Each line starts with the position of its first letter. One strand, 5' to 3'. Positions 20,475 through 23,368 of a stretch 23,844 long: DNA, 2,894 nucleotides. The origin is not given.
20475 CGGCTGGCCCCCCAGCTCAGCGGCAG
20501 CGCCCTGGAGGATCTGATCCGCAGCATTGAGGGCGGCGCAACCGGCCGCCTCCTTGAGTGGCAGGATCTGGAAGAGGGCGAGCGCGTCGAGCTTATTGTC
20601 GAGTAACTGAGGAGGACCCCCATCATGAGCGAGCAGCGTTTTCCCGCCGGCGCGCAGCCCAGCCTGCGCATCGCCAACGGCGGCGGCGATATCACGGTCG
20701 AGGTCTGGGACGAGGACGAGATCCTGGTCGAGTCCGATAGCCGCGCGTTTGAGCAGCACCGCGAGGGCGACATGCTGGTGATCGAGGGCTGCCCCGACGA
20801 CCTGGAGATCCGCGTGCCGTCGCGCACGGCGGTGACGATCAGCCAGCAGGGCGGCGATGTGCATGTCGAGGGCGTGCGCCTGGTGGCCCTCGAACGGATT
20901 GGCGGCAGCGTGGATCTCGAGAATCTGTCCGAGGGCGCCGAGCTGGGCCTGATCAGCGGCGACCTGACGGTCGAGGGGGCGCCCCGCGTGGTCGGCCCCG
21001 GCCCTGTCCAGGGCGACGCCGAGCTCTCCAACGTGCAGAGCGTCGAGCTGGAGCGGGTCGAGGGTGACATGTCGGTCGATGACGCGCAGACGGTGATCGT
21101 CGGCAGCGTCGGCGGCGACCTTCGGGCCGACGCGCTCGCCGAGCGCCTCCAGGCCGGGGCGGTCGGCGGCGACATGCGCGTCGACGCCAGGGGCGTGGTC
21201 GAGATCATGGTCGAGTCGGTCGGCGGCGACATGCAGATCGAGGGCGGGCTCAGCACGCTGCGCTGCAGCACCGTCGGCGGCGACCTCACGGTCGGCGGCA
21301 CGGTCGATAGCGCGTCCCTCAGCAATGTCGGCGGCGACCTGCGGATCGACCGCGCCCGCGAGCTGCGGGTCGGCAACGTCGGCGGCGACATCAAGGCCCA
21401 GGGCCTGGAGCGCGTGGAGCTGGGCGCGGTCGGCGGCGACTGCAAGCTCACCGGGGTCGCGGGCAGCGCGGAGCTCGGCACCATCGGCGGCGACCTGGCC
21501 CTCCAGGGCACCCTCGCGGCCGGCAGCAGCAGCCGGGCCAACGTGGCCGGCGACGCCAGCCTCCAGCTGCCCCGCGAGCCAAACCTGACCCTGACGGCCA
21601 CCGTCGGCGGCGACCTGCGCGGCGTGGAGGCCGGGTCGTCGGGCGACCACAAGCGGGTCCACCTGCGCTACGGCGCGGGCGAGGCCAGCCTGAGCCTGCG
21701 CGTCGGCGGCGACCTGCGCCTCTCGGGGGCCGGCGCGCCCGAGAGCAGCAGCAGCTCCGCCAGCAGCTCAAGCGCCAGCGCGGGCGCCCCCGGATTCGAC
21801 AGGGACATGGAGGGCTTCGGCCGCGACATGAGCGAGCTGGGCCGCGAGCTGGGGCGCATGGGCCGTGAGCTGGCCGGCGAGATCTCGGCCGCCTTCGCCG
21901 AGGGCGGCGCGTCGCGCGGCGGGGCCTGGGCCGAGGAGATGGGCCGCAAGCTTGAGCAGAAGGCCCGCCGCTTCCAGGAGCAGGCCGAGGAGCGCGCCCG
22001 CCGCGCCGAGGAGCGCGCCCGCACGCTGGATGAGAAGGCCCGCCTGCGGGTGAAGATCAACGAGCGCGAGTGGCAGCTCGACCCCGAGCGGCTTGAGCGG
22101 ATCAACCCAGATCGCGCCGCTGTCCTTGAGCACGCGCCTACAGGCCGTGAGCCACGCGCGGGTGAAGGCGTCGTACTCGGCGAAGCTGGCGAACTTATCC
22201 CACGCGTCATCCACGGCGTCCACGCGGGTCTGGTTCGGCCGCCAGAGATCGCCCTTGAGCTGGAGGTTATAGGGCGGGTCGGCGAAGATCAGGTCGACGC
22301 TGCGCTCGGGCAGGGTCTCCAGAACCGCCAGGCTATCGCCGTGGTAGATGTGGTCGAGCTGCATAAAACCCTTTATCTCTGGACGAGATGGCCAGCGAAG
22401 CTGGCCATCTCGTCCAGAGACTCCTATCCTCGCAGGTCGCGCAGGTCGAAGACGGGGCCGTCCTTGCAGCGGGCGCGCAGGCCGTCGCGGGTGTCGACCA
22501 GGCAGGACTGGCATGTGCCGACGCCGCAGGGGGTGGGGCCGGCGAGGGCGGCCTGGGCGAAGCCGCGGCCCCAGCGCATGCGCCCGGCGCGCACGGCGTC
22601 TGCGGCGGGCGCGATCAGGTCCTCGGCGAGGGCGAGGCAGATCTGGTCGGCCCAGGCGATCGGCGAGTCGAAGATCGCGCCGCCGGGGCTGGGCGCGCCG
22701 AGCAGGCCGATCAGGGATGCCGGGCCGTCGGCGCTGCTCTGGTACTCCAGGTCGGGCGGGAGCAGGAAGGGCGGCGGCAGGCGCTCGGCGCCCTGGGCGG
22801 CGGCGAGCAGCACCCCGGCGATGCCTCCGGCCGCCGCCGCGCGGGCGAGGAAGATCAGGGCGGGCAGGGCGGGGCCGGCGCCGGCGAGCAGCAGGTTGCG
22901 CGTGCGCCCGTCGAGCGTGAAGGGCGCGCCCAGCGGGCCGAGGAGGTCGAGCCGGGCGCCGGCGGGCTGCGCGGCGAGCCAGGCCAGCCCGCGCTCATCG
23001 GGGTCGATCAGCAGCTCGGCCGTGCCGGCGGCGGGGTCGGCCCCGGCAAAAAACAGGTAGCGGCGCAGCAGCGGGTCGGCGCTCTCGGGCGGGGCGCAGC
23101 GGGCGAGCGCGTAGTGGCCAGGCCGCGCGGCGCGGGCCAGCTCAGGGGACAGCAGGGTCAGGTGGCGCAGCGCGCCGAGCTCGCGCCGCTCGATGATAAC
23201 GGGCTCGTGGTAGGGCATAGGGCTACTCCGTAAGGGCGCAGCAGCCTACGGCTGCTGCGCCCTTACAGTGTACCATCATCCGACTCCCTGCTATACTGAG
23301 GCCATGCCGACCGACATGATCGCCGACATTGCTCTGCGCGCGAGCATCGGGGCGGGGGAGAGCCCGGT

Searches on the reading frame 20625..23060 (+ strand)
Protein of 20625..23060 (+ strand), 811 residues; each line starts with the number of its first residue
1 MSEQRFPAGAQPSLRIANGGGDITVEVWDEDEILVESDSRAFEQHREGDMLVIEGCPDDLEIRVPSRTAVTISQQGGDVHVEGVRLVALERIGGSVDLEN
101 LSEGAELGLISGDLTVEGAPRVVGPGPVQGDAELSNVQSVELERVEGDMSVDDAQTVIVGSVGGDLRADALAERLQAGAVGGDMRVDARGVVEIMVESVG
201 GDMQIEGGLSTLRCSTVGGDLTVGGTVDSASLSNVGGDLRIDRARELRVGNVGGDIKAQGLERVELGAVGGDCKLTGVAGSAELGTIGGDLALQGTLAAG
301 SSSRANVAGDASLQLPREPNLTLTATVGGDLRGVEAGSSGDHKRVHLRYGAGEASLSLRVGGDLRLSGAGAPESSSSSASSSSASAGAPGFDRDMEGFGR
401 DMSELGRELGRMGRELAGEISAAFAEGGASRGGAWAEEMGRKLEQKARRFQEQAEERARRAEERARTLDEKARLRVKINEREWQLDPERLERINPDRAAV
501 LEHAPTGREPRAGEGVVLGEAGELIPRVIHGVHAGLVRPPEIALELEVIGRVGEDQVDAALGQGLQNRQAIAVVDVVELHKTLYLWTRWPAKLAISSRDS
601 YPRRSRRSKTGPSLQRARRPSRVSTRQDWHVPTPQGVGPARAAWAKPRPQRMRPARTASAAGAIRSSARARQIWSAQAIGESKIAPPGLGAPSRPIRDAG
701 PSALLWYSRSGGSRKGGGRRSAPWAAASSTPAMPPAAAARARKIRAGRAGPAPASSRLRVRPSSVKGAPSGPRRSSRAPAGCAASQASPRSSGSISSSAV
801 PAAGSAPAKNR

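Call 9: search_protein_families(library=pfam, proteins=[window:20625-23060:+])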
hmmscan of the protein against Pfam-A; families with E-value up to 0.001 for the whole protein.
window:20625-23060:+ (811 aa): 1 family
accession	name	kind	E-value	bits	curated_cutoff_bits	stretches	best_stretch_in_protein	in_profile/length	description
PF13349.12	DUF4097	-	8.3e-11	42.2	22.9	2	194-326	80-202/247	Toastrack DUF4097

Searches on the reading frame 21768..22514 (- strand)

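Call 9: search_protein_families(library=pfam, proteins=[window:21768-22514:-])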
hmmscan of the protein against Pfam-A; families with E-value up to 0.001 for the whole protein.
window:21768-22514:- (248 aa): 1 family
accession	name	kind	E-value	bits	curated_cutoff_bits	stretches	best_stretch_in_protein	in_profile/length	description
PF01555.25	N6_N4_Mtase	-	6.8e-13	49.5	26.7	1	73-137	1-51/221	DNA methylase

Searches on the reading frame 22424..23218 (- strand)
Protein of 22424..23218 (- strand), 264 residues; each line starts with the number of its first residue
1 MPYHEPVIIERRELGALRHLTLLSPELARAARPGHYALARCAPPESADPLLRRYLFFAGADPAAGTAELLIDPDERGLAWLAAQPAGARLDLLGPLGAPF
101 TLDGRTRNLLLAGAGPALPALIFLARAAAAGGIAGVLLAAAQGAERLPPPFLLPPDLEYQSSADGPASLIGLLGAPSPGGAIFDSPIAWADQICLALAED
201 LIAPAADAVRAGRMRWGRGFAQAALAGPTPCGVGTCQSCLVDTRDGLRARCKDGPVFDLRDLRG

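Call 9: search_protein_families(library=pfam, proteins=[window:22424-23218:-])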
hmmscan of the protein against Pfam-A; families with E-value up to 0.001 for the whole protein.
window:22424-23218:- (264 aa): 1 family
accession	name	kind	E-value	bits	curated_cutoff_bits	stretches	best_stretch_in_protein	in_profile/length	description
PF10418.14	DHODB_Fe-S_bind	-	4.6e-09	36.3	23.9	1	231-262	6-40/41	Iron-sulfur cluster binding domain of dihydroorotate dehydrogenase B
